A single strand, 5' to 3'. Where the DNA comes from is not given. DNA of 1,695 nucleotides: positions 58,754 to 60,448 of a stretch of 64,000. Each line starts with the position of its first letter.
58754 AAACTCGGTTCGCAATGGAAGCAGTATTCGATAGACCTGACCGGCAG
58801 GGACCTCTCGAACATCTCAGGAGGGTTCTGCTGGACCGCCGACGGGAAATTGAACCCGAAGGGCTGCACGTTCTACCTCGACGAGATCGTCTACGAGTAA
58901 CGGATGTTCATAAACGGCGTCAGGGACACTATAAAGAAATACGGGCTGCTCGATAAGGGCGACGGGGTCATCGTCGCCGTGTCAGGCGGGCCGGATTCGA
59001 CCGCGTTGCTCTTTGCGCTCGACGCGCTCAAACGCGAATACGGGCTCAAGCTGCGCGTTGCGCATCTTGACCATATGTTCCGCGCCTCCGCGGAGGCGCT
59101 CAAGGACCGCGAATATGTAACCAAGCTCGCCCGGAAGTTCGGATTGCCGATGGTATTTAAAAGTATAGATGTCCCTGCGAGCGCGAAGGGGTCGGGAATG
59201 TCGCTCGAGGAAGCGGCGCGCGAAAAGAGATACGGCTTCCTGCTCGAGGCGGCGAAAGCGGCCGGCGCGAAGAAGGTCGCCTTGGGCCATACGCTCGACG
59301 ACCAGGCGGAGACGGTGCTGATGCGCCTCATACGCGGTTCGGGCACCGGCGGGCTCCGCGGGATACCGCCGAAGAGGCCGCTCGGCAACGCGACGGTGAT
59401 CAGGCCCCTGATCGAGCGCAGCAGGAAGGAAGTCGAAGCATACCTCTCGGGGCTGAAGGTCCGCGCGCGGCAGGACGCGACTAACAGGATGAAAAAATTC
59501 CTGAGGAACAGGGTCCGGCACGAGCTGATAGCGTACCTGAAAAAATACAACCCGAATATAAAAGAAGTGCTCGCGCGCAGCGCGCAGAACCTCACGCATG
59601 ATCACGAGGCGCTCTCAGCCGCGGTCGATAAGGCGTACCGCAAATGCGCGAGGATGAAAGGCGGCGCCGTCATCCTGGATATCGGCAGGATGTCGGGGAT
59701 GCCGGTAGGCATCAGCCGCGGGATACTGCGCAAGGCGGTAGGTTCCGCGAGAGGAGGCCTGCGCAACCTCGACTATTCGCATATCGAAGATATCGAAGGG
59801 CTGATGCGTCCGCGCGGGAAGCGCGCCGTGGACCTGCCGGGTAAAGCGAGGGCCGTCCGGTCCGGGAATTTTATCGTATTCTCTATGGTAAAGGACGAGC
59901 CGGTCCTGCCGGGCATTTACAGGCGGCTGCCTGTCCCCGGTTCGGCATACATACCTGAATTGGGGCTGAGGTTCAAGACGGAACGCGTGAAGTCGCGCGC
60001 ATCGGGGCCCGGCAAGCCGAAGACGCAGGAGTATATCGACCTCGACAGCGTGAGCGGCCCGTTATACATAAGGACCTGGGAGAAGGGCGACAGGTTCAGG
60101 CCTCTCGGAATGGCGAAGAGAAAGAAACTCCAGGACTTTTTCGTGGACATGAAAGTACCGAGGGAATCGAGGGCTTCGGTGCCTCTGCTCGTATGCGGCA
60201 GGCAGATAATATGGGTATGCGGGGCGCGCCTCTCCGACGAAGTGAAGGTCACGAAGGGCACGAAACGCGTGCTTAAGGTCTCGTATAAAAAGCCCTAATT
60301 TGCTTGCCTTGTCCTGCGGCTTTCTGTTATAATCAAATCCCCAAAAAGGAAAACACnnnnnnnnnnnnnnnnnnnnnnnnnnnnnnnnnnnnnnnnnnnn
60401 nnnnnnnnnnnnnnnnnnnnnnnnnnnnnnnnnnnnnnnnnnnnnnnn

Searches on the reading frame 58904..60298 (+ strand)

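Call 81: search_protein_families(library=pfam, proteins=[window:58904-60298:+], max_evalue=0.00001)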
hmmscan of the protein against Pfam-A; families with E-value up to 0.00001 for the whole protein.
window:58904-60298:+ (464 aa): 2 families
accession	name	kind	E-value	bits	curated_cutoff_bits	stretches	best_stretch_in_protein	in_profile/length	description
PF01171.26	ATP_bind_3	-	2.7e-52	177.6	27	1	22-207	2-182/182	PP-loop family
PF11734.13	TilS_C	-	1.8e-16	59.7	22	1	388-456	2-70/74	TilS substrate C-terminal domain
